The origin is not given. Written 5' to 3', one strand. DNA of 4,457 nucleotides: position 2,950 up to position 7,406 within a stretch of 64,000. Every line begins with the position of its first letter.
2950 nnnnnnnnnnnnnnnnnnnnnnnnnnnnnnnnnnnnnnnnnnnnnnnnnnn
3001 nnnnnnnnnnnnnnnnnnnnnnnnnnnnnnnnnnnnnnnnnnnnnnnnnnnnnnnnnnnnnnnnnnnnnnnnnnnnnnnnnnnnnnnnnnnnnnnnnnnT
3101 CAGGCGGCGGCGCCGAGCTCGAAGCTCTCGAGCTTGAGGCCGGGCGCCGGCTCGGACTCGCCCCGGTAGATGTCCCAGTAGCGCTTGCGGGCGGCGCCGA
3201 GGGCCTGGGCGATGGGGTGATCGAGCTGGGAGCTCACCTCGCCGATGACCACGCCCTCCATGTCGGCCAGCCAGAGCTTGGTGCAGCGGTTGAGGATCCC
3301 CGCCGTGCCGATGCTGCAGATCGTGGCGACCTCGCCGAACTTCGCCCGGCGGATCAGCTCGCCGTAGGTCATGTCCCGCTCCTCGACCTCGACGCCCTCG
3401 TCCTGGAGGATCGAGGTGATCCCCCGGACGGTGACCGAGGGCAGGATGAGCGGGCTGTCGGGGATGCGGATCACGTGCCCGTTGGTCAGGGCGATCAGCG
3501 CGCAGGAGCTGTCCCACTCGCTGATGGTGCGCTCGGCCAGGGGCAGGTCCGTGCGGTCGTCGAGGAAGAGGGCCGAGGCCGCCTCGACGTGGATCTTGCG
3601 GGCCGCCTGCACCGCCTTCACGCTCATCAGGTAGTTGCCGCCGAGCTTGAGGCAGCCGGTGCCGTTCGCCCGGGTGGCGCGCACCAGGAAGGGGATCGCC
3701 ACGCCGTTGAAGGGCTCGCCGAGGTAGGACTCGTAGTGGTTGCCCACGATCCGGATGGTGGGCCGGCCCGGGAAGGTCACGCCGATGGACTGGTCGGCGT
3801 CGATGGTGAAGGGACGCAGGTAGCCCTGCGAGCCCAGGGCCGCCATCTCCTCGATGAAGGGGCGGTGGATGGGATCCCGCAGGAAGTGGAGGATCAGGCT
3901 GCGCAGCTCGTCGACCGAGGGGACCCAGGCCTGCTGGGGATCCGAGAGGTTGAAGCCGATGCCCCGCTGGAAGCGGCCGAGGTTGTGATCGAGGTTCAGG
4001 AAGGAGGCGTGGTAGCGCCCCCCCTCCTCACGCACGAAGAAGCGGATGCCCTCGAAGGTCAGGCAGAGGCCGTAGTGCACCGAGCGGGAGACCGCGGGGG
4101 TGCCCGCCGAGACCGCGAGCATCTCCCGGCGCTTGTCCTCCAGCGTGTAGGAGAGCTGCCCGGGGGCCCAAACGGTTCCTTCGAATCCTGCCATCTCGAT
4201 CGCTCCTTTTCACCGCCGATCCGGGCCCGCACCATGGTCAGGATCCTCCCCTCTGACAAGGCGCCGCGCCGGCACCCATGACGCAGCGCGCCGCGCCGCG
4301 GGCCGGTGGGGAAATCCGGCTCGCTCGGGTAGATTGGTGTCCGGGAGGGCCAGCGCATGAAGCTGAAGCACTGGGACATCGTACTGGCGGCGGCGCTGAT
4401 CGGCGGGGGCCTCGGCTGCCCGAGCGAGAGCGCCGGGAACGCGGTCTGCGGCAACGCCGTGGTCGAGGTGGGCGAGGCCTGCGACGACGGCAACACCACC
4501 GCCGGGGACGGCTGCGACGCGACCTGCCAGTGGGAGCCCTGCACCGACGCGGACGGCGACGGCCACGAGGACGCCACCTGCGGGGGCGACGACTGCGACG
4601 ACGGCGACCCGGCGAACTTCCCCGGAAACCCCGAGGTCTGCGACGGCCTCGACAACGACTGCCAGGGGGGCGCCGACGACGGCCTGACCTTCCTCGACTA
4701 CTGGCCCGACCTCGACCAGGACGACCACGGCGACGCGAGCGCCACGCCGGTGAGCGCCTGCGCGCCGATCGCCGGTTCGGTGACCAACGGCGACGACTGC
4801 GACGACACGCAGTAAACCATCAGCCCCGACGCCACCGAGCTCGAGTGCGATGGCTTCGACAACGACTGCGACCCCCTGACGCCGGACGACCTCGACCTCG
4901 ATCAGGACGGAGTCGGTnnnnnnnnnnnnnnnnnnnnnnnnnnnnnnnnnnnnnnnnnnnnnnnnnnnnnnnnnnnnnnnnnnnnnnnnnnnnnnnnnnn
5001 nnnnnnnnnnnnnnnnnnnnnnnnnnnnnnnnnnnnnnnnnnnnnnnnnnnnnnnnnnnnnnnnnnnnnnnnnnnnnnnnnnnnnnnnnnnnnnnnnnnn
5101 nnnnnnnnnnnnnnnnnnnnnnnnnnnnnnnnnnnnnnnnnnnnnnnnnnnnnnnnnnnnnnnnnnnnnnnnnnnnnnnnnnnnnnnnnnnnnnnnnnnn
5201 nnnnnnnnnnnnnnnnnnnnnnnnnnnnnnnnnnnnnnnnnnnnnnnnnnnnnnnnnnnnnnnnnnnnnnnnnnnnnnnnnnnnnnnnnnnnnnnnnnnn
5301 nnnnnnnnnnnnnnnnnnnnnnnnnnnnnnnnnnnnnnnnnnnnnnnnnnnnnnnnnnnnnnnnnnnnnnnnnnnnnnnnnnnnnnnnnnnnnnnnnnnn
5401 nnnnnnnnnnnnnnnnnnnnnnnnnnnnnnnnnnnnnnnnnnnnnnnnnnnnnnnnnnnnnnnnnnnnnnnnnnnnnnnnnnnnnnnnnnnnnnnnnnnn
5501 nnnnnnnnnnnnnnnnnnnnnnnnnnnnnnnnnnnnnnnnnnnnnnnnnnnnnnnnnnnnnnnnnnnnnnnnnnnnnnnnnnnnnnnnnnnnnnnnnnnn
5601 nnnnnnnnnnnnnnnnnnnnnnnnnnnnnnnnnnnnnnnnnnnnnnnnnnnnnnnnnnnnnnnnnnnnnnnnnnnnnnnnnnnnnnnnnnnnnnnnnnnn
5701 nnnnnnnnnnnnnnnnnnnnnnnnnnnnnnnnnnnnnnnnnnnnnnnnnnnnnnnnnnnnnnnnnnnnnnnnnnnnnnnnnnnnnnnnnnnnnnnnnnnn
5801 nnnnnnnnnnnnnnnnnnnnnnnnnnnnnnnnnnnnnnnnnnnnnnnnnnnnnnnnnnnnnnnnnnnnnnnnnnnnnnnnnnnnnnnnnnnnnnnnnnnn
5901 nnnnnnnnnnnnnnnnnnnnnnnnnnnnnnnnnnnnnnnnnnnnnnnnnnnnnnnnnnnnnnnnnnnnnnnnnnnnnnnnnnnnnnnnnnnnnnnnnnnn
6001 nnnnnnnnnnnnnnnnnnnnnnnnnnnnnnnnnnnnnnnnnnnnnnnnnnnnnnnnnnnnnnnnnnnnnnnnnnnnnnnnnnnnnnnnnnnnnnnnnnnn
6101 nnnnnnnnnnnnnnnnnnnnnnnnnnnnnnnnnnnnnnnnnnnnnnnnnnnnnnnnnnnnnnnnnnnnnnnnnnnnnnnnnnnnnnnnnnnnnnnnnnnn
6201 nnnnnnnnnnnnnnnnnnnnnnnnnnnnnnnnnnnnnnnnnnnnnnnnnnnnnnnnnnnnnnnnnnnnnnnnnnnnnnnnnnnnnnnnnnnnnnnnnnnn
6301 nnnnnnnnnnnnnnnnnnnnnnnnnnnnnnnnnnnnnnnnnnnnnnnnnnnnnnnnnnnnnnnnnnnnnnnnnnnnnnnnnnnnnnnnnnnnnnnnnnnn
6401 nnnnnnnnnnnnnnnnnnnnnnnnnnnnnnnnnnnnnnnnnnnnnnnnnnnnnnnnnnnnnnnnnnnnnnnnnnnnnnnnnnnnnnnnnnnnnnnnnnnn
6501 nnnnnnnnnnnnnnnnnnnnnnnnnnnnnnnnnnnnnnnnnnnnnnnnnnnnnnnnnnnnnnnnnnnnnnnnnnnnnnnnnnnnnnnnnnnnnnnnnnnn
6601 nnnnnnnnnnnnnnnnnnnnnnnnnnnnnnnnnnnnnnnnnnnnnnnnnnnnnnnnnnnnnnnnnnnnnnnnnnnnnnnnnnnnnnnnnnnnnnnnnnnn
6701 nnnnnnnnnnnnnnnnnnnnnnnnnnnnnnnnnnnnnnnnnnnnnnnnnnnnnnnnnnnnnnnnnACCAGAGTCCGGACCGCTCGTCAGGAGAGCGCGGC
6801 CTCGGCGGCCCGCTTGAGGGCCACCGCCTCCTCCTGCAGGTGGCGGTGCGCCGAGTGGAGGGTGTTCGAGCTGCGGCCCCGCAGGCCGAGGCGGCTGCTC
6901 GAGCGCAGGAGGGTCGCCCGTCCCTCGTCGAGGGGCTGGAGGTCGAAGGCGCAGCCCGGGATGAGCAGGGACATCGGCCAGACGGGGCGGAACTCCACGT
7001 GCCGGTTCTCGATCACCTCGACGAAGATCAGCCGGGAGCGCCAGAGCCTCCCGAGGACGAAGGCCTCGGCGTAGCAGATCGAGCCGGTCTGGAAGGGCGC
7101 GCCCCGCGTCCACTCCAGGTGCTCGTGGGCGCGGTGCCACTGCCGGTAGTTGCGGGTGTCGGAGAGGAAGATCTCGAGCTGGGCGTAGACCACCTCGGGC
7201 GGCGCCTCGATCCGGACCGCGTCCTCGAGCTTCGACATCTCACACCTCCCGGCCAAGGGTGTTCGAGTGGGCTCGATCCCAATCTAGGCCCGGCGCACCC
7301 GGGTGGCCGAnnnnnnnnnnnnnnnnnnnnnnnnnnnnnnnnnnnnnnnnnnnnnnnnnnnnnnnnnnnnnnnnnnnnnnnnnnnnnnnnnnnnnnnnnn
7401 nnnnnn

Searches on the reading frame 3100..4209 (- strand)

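Call 21: search_protein_families(library=pfam, proteins=[window:3100-4209:-], max_evalue=0.001)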
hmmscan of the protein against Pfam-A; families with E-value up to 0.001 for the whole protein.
window:3100-4209:- (369 aa): 1 family
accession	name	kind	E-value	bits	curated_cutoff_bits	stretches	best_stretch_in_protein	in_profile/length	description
PF01063.24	Aminotran_4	-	0.00077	19.8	28.5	0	71-286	14-203/223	Amino-transferase class IV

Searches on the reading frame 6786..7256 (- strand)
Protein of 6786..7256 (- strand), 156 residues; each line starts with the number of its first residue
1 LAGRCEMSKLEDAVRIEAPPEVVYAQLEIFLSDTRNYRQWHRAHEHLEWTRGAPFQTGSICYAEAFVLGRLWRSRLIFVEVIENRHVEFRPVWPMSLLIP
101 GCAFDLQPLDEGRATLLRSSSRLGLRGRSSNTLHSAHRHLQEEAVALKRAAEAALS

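Call 3: search_protein_families(library=pfam, proteins=[window:6786-7256:-], max_evalue=0.01)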
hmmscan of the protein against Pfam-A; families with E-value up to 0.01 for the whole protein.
window:6786-7256:- (156 aa): 1 family
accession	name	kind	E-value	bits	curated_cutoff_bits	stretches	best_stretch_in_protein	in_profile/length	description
PF10604.15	Polyketide_cyc2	-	1.2e-05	26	27.4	1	8-151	2-141/142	Polyketide cyclase / dehydrase and lipid transport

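Call 4: search_protein_families(library=ncbifam, proteins=[window:6786-7256:-], max_evalue=0.01)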
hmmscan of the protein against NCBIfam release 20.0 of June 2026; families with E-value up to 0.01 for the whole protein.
window:6786-7256:- (156 aa): 0 families
